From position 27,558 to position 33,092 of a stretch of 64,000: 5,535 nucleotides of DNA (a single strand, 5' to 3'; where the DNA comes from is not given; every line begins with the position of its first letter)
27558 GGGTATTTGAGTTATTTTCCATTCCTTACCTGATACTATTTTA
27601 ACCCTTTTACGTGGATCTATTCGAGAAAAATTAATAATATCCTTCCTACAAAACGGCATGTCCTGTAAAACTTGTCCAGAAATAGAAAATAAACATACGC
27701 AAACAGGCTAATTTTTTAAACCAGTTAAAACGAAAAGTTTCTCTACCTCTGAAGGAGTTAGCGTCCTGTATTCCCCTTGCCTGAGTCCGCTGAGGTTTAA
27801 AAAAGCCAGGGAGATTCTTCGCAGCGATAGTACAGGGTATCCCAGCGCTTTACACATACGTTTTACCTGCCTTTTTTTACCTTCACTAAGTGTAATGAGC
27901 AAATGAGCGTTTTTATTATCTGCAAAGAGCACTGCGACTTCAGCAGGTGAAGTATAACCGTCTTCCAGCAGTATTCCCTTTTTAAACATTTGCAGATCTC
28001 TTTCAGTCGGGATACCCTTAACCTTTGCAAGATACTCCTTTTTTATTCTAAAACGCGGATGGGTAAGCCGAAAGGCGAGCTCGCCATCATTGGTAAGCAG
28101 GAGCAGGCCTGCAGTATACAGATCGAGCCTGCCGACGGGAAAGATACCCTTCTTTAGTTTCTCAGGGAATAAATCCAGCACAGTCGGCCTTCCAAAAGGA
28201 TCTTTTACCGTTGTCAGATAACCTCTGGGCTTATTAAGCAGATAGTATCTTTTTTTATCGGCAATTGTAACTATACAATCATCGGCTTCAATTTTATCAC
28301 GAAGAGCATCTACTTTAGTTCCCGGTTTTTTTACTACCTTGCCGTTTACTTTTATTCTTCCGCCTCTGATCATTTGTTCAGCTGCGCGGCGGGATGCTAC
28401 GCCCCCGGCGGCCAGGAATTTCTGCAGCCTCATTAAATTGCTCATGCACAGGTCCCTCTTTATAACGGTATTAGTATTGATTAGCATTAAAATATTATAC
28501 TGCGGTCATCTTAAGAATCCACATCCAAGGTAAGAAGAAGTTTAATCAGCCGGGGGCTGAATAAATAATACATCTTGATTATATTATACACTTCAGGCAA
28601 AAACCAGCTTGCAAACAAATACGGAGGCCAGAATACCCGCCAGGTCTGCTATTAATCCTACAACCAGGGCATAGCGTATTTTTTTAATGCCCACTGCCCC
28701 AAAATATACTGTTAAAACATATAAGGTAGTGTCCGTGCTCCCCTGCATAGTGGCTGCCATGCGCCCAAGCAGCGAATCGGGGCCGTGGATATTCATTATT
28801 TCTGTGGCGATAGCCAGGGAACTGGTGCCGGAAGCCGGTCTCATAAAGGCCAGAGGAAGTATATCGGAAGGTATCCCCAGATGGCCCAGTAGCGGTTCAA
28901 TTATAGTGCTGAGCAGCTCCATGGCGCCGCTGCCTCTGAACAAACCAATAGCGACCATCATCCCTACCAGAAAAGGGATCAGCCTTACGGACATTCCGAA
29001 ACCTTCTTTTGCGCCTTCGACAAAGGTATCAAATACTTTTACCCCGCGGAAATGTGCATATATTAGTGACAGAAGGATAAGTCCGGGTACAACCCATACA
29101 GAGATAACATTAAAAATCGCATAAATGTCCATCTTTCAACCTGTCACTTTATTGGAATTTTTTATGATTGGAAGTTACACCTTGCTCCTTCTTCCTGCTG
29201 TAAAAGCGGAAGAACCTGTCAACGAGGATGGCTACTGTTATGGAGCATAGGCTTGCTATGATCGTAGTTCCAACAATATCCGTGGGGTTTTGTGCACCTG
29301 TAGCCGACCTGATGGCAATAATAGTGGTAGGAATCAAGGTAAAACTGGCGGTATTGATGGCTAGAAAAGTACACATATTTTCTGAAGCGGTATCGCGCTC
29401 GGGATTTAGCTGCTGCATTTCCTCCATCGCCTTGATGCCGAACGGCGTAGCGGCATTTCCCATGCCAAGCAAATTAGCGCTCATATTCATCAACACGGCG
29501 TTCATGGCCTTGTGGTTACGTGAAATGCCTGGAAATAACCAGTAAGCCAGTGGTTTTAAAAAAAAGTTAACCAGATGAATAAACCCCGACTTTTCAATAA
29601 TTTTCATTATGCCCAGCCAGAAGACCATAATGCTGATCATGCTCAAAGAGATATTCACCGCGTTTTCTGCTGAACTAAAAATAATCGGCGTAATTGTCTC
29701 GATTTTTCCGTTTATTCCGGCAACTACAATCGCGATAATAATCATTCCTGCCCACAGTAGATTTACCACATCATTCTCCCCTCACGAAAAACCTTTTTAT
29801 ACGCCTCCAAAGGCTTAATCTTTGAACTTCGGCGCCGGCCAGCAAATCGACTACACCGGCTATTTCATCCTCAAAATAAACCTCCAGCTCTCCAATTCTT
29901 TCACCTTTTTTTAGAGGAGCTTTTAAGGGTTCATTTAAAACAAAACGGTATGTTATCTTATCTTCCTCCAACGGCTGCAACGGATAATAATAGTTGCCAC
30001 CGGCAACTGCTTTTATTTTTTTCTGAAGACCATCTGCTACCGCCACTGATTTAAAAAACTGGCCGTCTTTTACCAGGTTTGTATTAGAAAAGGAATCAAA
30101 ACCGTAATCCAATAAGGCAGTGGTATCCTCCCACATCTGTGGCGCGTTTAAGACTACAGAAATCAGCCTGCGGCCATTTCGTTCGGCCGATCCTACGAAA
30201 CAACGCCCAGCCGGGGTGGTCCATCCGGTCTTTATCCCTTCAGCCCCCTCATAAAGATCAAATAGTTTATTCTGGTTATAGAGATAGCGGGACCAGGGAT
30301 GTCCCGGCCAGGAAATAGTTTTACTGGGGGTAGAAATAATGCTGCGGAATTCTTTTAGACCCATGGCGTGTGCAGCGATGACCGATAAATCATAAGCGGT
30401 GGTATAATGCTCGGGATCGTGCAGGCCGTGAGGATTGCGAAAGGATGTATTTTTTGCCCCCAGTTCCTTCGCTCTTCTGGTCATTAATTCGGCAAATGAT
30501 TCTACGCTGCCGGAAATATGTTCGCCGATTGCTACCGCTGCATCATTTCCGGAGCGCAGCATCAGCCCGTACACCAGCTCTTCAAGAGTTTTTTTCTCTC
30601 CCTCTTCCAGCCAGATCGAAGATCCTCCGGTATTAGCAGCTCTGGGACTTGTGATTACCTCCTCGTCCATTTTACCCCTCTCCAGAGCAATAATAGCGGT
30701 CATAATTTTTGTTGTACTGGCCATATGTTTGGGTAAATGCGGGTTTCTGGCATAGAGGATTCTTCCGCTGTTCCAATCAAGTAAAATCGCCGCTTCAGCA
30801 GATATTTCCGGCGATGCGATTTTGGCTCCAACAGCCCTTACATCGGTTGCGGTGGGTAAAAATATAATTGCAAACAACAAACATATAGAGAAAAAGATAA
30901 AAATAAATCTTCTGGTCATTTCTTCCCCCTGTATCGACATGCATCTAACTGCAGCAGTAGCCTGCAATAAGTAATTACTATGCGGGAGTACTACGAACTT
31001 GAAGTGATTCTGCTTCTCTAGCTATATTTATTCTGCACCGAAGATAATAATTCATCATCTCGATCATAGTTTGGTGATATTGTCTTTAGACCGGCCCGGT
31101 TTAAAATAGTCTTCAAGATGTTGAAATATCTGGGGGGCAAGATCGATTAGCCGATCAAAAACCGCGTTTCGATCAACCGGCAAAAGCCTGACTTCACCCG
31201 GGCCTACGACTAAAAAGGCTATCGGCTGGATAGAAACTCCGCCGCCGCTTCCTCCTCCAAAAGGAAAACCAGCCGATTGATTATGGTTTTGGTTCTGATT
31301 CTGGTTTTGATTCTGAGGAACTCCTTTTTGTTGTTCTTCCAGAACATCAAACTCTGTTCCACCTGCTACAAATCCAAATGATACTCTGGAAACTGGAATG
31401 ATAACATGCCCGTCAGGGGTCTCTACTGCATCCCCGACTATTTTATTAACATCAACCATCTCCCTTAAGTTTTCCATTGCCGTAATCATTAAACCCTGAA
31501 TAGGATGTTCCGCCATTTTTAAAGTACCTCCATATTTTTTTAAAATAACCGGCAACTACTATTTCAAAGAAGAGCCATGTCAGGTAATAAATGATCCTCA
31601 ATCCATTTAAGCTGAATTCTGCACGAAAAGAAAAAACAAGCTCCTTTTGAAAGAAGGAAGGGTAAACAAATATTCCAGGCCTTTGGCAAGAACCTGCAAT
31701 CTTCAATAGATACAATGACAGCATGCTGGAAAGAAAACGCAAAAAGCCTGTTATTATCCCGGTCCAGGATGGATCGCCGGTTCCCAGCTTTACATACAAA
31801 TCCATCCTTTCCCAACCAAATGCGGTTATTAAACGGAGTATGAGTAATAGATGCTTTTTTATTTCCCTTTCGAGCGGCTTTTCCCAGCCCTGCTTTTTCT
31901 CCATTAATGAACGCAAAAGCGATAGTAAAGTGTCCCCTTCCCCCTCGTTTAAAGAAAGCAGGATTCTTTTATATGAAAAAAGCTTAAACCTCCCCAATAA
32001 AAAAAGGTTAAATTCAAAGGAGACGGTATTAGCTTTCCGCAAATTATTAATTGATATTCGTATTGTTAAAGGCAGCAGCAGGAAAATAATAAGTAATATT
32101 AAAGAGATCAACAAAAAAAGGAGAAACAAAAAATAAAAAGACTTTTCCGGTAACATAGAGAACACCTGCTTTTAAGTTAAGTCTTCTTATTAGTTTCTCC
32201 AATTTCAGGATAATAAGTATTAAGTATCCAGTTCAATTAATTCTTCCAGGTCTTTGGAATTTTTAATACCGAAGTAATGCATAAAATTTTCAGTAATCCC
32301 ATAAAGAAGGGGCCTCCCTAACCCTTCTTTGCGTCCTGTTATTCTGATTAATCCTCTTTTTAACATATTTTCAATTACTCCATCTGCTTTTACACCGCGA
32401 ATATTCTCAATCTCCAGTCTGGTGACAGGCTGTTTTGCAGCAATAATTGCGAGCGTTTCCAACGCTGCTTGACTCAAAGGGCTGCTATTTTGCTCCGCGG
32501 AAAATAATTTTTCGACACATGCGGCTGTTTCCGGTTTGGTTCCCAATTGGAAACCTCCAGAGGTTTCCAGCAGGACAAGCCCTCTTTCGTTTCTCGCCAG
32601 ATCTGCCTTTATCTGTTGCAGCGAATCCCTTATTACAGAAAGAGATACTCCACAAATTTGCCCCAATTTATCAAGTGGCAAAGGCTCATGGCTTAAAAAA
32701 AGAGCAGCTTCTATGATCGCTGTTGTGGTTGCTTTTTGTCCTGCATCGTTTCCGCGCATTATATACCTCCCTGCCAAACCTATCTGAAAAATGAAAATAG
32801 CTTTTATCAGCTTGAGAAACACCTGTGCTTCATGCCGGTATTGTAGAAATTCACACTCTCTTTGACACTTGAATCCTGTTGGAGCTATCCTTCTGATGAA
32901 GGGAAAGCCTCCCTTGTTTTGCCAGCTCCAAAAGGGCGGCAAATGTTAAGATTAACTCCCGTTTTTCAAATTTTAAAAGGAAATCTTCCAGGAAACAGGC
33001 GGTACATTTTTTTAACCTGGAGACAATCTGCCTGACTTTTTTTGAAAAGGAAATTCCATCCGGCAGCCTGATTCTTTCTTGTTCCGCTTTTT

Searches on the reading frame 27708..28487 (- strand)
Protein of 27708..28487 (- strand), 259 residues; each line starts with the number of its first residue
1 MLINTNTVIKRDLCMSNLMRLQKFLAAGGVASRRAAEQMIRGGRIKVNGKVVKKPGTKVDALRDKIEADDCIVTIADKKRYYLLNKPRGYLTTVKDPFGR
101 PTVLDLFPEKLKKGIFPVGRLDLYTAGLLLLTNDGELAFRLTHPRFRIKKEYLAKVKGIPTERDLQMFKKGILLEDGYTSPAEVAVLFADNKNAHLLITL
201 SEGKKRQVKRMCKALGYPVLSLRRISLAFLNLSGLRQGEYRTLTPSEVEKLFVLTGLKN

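Call 24: find_encoding_contigs(protein=window:27708-28487:-, flank=10000, max_places=10)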
Protein window:27708-28487:- (259 aa): 3 contigs read that carry it; 3 places shown.
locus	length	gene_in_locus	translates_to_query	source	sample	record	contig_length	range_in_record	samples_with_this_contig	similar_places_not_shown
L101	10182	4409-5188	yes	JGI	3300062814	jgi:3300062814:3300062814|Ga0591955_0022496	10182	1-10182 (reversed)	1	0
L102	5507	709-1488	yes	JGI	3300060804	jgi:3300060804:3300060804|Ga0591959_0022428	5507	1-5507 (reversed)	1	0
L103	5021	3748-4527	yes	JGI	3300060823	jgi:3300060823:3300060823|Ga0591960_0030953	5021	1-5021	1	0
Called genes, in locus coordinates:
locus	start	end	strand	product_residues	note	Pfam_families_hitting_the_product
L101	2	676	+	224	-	?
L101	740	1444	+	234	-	PF11167:DUF2953 (weak)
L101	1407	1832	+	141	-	PF09579:Spore_YtfJ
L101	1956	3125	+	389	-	PF00768:Peptidase_S11, PF07943:PBP5_C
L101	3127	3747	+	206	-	PF07670:Gate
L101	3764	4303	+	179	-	PF07670:Gate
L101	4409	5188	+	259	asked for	PF01479:S4, PF00849:PseudoU_synth_2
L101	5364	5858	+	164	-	-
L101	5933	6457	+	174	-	-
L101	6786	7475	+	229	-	PF02224:Cytidylate_kin, PF13189:Cytidylate_kin2 (weak), PF13207:AAA_17 (faint), PF13238:AAA_18 (weak)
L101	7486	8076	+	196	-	PF01553:Acyltransferase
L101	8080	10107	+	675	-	PF02401:LYTB, PF00575:S1, PF21710:Spt6_S1 (faint), PF23459:S1_RRP5 (faint), PF00575:S1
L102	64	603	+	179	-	PF07670:Gate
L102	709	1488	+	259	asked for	PF01479:S4, PF00849:PseudoU_synth_2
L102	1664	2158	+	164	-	-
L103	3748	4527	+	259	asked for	PF01479:S4, PF00849:PseudoU_synth_2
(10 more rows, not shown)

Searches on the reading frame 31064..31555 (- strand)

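Call 17: search_protein_families(library=pfam, proteins=[window:31064-31555:-], max_evalue=0.001)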
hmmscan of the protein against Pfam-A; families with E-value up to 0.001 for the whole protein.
window:31064-31555:- (163 aa): 1 family
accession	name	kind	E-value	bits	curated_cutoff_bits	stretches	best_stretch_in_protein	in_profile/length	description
PF09579.15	Spore_YtfJ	-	1.4e-28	99.4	25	1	44-144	1-80/81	Sporulation protein YtfJ (Spore_YtfJ)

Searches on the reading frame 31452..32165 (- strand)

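Call 17: search_protein_families(library=pfam, proteins=[window:31452-32165:-], max_evalue=0.001)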
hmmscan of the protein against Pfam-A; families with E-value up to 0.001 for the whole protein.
window:31452-32165:- (237 aa): 1 family
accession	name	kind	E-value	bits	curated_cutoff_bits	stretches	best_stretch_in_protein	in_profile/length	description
PF11167.13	DUF2953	-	7.4e-06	26.4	22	1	125-175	1-50/53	Protein of unknown function (DUF2953)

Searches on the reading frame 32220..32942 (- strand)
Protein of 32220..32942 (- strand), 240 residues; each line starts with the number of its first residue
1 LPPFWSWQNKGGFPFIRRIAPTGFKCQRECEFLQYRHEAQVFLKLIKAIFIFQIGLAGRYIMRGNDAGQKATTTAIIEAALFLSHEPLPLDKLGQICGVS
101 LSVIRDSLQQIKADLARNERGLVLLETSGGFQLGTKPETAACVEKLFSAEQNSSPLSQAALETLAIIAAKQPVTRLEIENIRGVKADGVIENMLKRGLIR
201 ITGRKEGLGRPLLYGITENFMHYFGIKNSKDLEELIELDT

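Call 17: search_protein_families(library=pfam, proteins=[window:32220-32942:-], max_evalue=0.001)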
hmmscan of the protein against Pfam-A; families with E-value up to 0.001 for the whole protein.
window:32220-32942:- (240 aa): 1 family
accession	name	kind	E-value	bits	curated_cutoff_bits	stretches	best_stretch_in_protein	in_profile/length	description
PF04079.22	SMC_ScpB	-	5e-51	172.9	27.4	1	75-235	1-160/160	Segregation and condensation complex subunit ScpB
